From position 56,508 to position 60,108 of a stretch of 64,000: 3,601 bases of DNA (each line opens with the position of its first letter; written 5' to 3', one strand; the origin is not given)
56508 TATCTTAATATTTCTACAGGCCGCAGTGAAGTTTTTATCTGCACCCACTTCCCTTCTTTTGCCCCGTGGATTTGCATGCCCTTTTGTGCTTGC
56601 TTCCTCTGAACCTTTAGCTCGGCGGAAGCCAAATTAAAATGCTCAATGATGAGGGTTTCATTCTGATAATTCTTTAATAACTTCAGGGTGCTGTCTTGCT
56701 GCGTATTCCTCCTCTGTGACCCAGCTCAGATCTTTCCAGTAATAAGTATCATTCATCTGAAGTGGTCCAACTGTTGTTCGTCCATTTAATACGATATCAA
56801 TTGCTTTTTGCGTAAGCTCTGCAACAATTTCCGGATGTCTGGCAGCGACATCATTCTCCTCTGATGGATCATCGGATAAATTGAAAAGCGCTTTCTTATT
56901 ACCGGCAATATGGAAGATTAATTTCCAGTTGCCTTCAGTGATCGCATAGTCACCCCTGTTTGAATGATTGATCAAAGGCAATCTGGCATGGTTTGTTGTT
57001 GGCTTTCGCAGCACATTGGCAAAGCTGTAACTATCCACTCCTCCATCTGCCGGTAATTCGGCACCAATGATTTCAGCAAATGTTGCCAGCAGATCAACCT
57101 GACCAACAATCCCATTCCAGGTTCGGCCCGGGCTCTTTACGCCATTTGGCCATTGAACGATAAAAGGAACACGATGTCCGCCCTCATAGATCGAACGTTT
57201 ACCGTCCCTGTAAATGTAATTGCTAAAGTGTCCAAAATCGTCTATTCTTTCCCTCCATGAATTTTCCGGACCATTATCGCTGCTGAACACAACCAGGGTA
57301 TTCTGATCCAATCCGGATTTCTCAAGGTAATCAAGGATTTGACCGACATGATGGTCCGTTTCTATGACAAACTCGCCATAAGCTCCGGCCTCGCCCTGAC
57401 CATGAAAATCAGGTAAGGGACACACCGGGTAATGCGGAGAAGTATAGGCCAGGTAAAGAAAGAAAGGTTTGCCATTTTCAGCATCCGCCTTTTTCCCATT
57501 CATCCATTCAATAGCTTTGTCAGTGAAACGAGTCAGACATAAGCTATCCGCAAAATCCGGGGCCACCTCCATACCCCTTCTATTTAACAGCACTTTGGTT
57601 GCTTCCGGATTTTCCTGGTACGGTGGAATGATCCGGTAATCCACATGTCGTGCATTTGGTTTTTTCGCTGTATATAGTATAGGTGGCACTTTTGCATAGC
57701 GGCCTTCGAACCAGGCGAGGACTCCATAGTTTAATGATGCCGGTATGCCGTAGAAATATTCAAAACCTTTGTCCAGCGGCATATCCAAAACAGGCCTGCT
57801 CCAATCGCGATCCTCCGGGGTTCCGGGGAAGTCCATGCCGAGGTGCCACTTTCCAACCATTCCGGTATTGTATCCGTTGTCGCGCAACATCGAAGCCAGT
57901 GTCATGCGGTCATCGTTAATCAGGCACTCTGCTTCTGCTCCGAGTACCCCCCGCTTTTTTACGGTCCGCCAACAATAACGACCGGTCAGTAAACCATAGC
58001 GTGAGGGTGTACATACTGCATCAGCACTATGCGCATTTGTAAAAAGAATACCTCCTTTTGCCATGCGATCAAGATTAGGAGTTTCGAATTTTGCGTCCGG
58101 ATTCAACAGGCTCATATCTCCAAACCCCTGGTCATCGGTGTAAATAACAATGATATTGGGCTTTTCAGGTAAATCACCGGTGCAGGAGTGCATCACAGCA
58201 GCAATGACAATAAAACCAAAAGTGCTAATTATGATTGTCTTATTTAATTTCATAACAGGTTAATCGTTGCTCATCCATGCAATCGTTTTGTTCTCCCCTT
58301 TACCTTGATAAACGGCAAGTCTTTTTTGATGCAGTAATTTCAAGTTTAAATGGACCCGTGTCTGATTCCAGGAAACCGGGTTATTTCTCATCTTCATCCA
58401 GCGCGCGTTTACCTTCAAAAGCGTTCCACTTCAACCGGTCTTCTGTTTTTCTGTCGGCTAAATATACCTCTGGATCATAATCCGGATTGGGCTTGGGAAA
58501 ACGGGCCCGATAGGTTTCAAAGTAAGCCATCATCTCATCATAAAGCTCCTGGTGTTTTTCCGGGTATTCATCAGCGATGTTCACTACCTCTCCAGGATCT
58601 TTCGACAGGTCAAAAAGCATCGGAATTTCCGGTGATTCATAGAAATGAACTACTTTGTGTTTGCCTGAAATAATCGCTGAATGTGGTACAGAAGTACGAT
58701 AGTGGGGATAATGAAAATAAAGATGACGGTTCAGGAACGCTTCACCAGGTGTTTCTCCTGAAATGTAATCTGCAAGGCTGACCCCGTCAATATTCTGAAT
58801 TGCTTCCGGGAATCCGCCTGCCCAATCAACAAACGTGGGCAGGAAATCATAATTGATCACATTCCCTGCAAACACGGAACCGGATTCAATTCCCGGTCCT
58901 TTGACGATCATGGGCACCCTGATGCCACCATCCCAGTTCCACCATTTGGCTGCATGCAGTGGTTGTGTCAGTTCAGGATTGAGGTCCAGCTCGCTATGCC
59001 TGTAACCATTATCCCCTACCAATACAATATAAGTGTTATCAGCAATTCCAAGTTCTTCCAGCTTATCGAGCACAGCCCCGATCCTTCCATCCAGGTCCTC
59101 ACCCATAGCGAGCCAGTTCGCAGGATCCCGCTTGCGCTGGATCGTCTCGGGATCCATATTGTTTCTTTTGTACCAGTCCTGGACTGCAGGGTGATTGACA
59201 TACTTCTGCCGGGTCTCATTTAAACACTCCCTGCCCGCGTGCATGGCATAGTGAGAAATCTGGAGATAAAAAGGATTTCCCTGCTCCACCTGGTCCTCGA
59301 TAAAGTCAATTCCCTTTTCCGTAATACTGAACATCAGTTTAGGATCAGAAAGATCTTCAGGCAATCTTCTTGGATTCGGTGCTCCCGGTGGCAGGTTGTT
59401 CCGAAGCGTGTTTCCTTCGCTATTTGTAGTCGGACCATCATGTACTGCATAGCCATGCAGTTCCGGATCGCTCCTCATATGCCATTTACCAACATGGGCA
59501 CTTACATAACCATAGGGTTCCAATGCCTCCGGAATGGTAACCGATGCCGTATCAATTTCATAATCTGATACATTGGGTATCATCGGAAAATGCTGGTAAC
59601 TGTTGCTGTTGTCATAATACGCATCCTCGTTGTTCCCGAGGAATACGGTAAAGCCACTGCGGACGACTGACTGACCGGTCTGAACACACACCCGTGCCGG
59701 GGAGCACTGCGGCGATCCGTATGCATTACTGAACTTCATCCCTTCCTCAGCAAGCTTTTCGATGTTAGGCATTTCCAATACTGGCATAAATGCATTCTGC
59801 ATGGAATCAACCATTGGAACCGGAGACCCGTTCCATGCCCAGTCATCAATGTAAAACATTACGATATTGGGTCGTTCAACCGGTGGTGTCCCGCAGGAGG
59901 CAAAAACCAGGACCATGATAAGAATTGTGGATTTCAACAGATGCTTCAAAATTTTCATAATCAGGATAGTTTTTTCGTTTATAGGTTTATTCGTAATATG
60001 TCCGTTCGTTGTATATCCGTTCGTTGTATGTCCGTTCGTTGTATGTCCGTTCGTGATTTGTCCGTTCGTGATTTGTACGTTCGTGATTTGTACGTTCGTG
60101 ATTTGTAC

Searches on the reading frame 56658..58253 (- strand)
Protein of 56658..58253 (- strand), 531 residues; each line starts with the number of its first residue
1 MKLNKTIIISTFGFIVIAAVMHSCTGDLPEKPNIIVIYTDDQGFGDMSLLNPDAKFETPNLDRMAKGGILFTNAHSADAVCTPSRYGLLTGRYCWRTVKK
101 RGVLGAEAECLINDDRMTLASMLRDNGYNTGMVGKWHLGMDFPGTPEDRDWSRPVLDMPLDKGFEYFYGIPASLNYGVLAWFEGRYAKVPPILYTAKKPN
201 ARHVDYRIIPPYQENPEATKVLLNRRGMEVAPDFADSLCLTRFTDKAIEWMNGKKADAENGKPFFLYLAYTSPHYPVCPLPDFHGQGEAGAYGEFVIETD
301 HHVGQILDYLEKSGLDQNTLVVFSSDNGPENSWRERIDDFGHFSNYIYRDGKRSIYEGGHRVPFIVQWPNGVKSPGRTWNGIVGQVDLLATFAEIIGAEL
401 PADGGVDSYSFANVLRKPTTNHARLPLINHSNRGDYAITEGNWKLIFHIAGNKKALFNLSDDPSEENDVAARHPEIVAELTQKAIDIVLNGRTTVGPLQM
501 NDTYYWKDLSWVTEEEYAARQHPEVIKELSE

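Call 6: search_protein_families(library=pfam, proteins=[window:56658-58253:-])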
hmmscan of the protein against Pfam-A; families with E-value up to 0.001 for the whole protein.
window:56658-58253:- (531 aa): 3 families
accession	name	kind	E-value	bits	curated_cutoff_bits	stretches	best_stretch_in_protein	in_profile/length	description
PF00884.28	Sulfatase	-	4.9e-52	177.6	25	1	32-397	1-300/301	Sulfatase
PF16347.10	SGSH_C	-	3.5e-11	43.9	29.3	1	352-483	8-147/154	N-sulphoglucosamine sulphohydrolase, C-terminal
PF01663.27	Phosphodiest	-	1e-07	32.3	23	1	190-370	91-256/342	Type I phosphodiesterase / nucleotide pyrophosphatase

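Call 32: find_encoding_contigs(protein=window:56658-58253:-, flank=3000, max_places=10)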
Protein window:56658-58253:- (531 aa): 1 contig read that carries it; 1 place shown.
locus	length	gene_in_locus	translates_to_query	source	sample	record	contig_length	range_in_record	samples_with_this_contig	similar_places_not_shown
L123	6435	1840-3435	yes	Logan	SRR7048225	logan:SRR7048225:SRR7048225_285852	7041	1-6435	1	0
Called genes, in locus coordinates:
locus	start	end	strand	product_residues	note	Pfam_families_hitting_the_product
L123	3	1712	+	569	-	?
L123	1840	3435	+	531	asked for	PF00884:Sulfatase, PF01663:Phosphodiest (faint), PF16347:SGSH_C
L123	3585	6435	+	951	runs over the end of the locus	-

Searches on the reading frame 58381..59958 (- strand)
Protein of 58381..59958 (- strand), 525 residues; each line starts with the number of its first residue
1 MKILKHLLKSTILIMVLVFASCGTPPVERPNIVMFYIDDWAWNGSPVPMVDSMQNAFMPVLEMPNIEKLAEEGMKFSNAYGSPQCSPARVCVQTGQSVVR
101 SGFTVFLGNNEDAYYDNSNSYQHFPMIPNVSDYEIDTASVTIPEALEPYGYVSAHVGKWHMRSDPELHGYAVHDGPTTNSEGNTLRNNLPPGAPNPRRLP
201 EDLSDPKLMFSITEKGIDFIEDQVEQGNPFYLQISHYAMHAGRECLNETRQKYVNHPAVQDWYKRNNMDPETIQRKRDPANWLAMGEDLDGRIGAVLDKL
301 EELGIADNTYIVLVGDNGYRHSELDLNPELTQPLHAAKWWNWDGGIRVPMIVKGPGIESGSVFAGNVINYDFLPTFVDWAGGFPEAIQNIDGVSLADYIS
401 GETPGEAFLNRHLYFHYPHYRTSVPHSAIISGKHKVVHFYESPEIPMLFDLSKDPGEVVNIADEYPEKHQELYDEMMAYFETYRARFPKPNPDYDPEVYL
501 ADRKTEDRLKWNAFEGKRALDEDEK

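Call 6: search_protein_families(library=pfam, proteins=[window:58381-59958:-])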
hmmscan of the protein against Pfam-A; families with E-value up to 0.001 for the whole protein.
window:58381-59958:- (525 aa): 4 families
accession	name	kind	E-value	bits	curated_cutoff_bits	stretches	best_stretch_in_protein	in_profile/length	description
PF00884.28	Sulfatase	-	5.6e-33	115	25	1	30-381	1-300/301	Sulfatase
PF16347.10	SGSH_C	-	3.8e-18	66.5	29.3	1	338-480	8-148/154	N-sulphoglucosamine sulphohydrolase, C-terminal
PF14707.11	Sulfatase_C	-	3.3e-05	24.9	30.9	1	431-489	40-98/127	C-terminal region of aryl-sulfatase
PF01663.27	Phosphodiest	-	0.00016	21.8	23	0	61-325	18-226/342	Type I phosphodiesterase / nucleotide pyrophosphatase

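Call 9: find_encoding_contigs(protein=window:58381-59958:-, flank=3000, max_places=10)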
Protein window:58381-59958:- (525 aa): no gene with exactly this product is on record in the collection.

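Call 23: find_homologous_proteins(query=window:58381-59958:-, max_evalue=1e-100)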
Query window:58381-59958:- (525 aa): 595 proteins with E <= 1e-100 among 8000 candidates; the best 120 are listed.
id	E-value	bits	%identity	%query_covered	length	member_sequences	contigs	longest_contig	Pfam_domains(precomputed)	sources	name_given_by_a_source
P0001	9.4e-266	901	73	100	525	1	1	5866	PF16347.11,PF00884.29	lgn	-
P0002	1.8e-261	887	70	100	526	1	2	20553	PF14707.12,PF16347.11,PF00884.29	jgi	jgi:arylsulfatase A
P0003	2.5e-261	886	71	100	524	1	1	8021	PF14707.12,PF16347.11,PF00884.29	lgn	-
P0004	9.8e-261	884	71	98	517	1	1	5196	PF16347.11,PF00884.29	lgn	-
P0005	1.0e-260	884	70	100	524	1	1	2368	PF16347.11,PF00884.29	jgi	jgi:arylsulfatase A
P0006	9.4e-260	881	70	97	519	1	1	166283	PF14707.12,PF16347.11,PF00884.29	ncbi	ncbi:sulfatase-like hydrolase/transferase [Bacteroidota bacterium]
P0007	7.3e-259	878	71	100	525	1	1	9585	PF16347.11,PF00884.29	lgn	-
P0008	2.6e-256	870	69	98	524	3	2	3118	PF16347.11,PF00884.29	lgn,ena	-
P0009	2.3e-255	866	69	100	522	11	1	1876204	PF16347.11,PF00884.29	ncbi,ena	-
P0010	3.2e-255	866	68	99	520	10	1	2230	PF16347.11,PF00884.29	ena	-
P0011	3.4e-255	866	71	95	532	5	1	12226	PF16347.11,PF00884.29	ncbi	-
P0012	3.0e-254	863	69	98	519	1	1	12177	PF16347.11,PF00884.29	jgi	jgi:arylsulfatase A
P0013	3.5e-254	863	70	98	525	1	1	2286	PF16347.11,PF00884.29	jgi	jgi:arylsulfatase A-like enzyme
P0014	6.9e-253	858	68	100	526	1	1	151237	PF16347.11,PF00884.29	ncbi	ncbi:MAG: sulfatase [Cyclobacteriaceae bacterium]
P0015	3.0e-252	856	69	100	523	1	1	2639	PF16347.11,PF00884.29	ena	-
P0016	6.7e-252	855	69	98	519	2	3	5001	PF16347.11,PF00884.29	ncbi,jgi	ncbi:MAG: sulfatase-like hydrolase/transferase [Planctomycetota bacterium]|jgi:arylsulfatase A-like 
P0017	1.1e-251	854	68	100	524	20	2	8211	PF16347.11,PF00884.29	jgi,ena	-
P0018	1.6e-251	854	71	95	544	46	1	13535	PF16347.11,PF00884.29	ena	-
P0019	2.1e-251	853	68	98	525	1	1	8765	PF16347.11,PF00884.29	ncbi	-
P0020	5.1e-251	852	69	97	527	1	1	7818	PF16347.11,PF00884.29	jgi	jgi:arylsulfatase A-like enzyme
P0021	6.9e-251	852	70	95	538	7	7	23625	PF16347.11,PF00884.29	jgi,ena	-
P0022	9.2e-251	851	69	98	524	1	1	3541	PF16347.11,PF00884.29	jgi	jgi:arylsulfatase A-like enzyme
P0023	1.2e-250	851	69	96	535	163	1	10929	PF16347.11,PF00884.29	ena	-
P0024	6.4e-250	848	68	99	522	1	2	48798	PF16347.11,PF00884.29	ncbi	ncbi:sulfatase-like hydrolase/transferase [Planctomycetota bacterium]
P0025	2.3e-249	847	67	100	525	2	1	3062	PF01663.28,PF16347.11,PF00884.29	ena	-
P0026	2.2e-248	843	70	95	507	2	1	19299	PF16347.11,PF00884.29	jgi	jgi:arylsulfatase A-like enzyme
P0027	6.0e-248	842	70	94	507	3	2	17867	PF16347.11,PF00884.29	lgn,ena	-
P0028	8.9e-248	841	67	100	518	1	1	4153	PF16347.11,PF00884.29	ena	-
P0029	1.4e-247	841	66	100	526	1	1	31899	PF16347.11,PF00884.29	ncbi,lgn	-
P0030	5.3e-247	839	67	100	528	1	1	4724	PF16347.11,PF00884.29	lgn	-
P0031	5.9e-247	839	66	100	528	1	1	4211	PF16347.11,PF00884.29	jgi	jgi:arylsulfatase A-like enzyme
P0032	2.4e-246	837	67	99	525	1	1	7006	PF16347.11,PF00884.29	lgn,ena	-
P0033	7.1e-246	835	67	100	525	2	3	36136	PF16347.11,PF00884.29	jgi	-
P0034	2.7e-245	833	66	99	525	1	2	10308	PF14707.12,PF16347.11,PF00884.29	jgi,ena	-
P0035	4.5e-245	832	66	99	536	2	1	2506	PF16347.11,PF00884.29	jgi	-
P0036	1.0e-244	831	66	98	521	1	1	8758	PF16347.11,PF00884.29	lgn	-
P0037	5.4e-244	829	67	99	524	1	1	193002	PF16347.11,PF00884.29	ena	-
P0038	8.4e-244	828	66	99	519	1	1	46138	PF16347.11,PF00884.29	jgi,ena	-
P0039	1.2e-243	828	68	98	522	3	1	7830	PF16347.11,PF00884.29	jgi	jgi:arylsulfatase A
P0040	8.6e-243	825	68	95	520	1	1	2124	PF16347.11,PF00884.29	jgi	-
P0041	2.1e-242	824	66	99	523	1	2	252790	PF01663.28,PF16347.11,PF00884.29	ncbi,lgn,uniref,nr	ncbi:sulfatase [Pontiella sulfatireligans]|uniref:Arylsulfatase n=1 Tax=Pontiella sulfatireligans Ta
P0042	8.8e-242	822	65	100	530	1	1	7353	PF16347.11,PF00884.29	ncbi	-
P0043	1.1e-241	821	64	100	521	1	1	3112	PF14707.12,PF16347.11,PF00884.29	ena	-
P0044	1.1e-241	821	67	99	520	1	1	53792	PF14707.12,PF16347.11,PF00884.29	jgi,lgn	-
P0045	3.2e-241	820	66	100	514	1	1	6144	PF16347.11,PF00884.29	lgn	-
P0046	7.1e-241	819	66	99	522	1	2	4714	PF16347.11,PF00884.29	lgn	-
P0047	1.1e-240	818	66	98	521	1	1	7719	PF16347.11,PF00884.29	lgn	-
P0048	2.2e-240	817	66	98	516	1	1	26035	PF16347.11,PF00884.29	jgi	-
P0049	8.6e-240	815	65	98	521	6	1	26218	PF14707.12,PF16347.11,PF00884.29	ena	-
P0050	6.2e-238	809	66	100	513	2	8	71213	PF16347.11,PF00884.29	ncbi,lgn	-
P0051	9.6e-238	808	66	99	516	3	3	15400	PF16347.11,PF00884.29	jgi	jgi:arylsulfatase A-like enzyme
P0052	9.9e-238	808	65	100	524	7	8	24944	PF01663.28,PF16347.11,PF00884.29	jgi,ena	-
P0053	6.4e-237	806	65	99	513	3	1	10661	PF16347.11,PF00884.29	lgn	-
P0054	7.2e-237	805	65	99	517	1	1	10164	PF16347.11,PF00884.29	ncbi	-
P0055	5.8e-236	802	66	98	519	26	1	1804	PF16347.11,PF00884.29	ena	-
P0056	9.2e-235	798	66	99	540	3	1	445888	PF16347.11,PF00884.29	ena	-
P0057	1.1e-234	798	65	100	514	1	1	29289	PF16347.11,PF00884.29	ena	-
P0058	1.6e-234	798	66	98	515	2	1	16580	PF16347.11,PF00884.29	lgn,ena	-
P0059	1.9e-234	797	65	98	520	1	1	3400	PF16347.11,PF00884.29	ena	-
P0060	1.9e-234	797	65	99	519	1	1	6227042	PF16347.11,PF00884.29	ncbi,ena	-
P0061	2.2e-234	797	64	100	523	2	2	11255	PF14707.12,PF16347.11,PF00884.29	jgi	jgi:arylsulfatase A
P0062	8.7e-234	795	63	100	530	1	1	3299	PF16347.11,PF00884.29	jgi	jgi:arylsulfatase A-like enzyme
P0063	1.3e-233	795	67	95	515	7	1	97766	PF16347.11,PF00884.29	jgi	jgi:arylsulfatase A-like enzyme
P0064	1.4e-233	795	64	98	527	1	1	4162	PF16347.11,PF00884.29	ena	-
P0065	2.8e-233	794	65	98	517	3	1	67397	PF16347.11,PF00884.29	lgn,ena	-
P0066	4.3e-233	793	65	99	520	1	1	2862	PF16347.11,PF00884.29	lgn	-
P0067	5.0e-233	793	65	100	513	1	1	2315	PF16347.11,PF00884.29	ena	-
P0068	8.8e-233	792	65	98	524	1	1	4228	PF16347.11,PF00884.29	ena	-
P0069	9.1e-233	792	65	98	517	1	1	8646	PF16347.11,PF00884.29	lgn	-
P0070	1.0e-232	792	64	100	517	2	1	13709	PF16347.11,PF00884.29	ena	-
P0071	1.0e-232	792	64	98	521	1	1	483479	PF16347.11,PF00884.29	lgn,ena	-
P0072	1.2e-232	792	64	99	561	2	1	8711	PF01663.28,PF16347.11,PF00884.29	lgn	-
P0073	1.6e-232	791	65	99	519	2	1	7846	PF16347.11,PF00884.29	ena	-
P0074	2.0e-232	791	64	98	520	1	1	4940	PF01663.28,PF16347.11,PF00884.29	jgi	jgi:arylsulfatase A-like enzyme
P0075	2.0e-232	791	67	94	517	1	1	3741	PF16347.11,PF00884.29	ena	-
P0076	2.0e-232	791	64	98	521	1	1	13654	PF16347.11,PF00884.29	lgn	-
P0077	2.3e-232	791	63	100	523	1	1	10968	PF16347.11,PF00884.29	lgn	-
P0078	2.7e-232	790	66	95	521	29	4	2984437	PF16347.11,PF00884.29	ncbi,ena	-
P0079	2.7e-232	790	64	99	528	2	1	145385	PF16347.11,PF00884.29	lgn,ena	-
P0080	2.7e-232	790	64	100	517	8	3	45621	PF16347.11,PF00884.29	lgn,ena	-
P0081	4.3e-232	790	65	98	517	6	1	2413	PF16347.11,PF00884.29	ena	-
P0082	4.4e-232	790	65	100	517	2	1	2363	PF16347.11,PF00884.29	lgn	-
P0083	5.1e-232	789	63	99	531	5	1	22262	PF16347.11,PF00884.29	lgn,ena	-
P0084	5.2e-232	789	64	100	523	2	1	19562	PF16347.11,PF00884.29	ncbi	-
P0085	5.4e-232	789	63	99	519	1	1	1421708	PF16347.11,PF00884.29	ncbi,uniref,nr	ncbi:Arylsulfatase [Rubripirellula tenax]|uniref:Arylsulfatase n=1 Tax=Rubripirellula tenax TaxID=25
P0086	1.3e-231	788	65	98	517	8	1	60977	PF16347.11,PF00884.29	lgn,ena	-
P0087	1.3e-231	788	65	96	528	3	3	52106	PF16347.11,PF00884.29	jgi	jgi:arylsulfatase A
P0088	1.5e-231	788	66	98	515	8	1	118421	PF16347.11,PF00884.29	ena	-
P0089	1.7e-231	788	66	95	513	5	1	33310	PF16347.11,PF00884.29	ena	-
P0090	2.8e-231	787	63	99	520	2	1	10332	PF16347.11,PF00884.29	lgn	-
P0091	3.4e-231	787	64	100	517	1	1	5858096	PF16347.11,PF00884.29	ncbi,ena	-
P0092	3.6e-231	787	62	99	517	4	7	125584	PF16347.11,PF00884.29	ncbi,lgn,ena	-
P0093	3.9e-231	786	65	100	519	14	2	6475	PF16347.11,PF00884.29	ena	-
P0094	4.7e-231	786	63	99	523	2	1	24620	PF16347.11,PF00884.29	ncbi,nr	ncbi:MAG: sulfatase [Lentisphaerales bacterium]|nr:sulfatase [Lentisphaerales bacterium]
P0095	5.7e-231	786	64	98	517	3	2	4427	PF16347.11,PF00884.29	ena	-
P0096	7.5e-231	786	64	99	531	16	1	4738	PF14707.12,PF16347.11,PF00884.29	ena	-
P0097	9.2e-231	785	65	95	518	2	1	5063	PF16347.11,PF00884.29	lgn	-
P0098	1.1e-230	785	62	99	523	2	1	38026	PF16347.11,PF00884.29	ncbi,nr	ncbi:MAG: sulfatase [Lentisphaeraceae bacterium]|nr:sulfatase [Lentisphaeraceae bacterium]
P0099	1.2e-230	785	64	98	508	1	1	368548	PF16347.11,PF00884.29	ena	-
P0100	1.4e-230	785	63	99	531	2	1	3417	PF16347.11,PF00884.29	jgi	jgi:arylsulfatase A-like enzyme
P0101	1.5e-230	785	63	99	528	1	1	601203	PF16347.11,PF00884.29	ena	-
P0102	1.5e-230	785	64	100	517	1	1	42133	PF16347.11,PF00884.29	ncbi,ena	-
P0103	2.6e-230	784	64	98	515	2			PF14707.12,PF16347.11,PF00884.29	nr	nr:sulfatase [Rubripirellula reticaptiva]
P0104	4.0e-230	783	62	98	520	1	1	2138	PF16347.11,PF00884.29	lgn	-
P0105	8.7e-230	782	62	100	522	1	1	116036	PF16347.11,PF00884.29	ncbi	-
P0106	1.3e-229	781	64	98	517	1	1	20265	PF16347.11,PF00884.29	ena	-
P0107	1.4e-229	781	63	100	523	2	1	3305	PF16347.11,PF00884.29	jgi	jgi:arylsulfatase A-like enzyme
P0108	1.7e-229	781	65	96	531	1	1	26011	PF16347.11,PF00884.29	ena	-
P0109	2.8e-229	780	66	94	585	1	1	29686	PF16347.11,PF00884.29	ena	-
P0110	3.0e-229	780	62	99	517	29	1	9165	PF16347.11,PF00884.29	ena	-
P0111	3.4e-229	780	62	99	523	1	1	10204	PF16347.11,PF00884.29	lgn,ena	-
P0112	3.6e-229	780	66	94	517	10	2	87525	PF16347.11,PF00884.29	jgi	-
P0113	4.0e-229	780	63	100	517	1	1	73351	PF16347.11,PF00884.29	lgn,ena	-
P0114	5.0e-229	780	64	98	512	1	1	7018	PF16347.11,PF00884.29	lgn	-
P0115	6.3e-229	779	64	95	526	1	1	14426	PF16347.11,PF00884.29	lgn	-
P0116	9.1e-229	779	62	99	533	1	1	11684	PF16347.11,PF00884.29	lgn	-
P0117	1.4e-228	778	62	99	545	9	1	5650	PF16347.11,PF00884.29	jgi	-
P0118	1.5e-228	778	63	98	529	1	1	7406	PF14707.12,PF16347.11,PF00884.29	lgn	-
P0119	1.6e-228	778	61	100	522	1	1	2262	PF16347.11,PF00884.29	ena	-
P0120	1.7e-228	778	63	98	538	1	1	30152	PF16347.11,PF00884.29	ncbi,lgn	-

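Call 24: find_encoding_contigs(protein=P0001, flank=3000, max_places=3)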
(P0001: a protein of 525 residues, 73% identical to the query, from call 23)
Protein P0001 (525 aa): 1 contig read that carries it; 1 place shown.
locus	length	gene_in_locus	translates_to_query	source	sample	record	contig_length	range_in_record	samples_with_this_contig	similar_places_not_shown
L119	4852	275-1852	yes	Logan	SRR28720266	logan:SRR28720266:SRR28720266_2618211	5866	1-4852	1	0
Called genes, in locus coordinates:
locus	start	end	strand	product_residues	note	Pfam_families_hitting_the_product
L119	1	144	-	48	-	?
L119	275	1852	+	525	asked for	PF00884:Sulfatase, PF16347:SGSH_C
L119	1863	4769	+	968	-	-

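Call 25: find_encoding_contigs(protein=P0006, flank=3000, max_places=3)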
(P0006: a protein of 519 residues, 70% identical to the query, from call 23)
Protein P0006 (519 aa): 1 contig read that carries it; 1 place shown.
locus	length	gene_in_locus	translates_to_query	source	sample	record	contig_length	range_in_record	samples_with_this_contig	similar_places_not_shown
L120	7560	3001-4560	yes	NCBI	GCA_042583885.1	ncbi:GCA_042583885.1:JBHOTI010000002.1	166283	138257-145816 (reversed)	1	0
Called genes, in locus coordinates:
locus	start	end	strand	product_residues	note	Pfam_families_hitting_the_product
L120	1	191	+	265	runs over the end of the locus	PF16402:DUF5010 (faint), PF16317:Glyco_hydro_99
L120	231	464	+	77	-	PF18962:Por_Secre_tail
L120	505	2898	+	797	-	PF00884:Sulfatase, PF16347:SGSH_C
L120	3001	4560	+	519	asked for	PF00884:Sulfatase, PF16347:SGSH_C, PF14707:Sulfatase_C (weak)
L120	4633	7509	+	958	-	PF17957:Big_7 (faint)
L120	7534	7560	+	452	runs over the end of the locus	PF01408:GFO_IDH_MocA, PF19051:GFO_IDH_MocA_C2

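Call 26: find_encoding_contigs(protein=P0002, flank=3000, max_places=3)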
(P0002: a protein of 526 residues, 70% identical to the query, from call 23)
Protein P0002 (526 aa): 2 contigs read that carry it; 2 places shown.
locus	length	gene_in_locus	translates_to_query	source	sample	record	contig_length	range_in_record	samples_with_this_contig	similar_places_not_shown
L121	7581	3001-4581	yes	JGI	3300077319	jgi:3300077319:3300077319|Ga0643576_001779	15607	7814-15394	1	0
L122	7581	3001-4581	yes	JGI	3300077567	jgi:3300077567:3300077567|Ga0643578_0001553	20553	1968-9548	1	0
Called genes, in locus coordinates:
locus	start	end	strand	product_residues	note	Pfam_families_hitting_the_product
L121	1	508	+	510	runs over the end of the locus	PF06439:3keto-disac_hyd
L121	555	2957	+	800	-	PF14498:Glyco_hyd_65N_2, PF22124:Glyco_hydro_95_cat, PF21307:Glyco_hydro_95_C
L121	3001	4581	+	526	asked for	PF00884:Sulfatase, PF14707:Sulfatase_C (faint), PF16347:SGSH_C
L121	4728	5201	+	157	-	-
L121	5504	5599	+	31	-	-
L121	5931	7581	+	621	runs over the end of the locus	?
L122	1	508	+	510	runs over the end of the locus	PF06439:3keto-disac_hyd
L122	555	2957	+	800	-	PF14498:Glyco_hyd_65N_2, PF22124:Glyco_hydro_95_cat, PF21307:Glyco_hydro_95_C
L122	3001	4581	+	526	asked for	PF00884:Sulfatase, PF14707:Sulfatase_C (faint), PF16347:SGSH_C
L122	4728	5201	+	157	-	-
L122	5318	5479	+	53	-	-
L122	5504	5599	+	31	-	-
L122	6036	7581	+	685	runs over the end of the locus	-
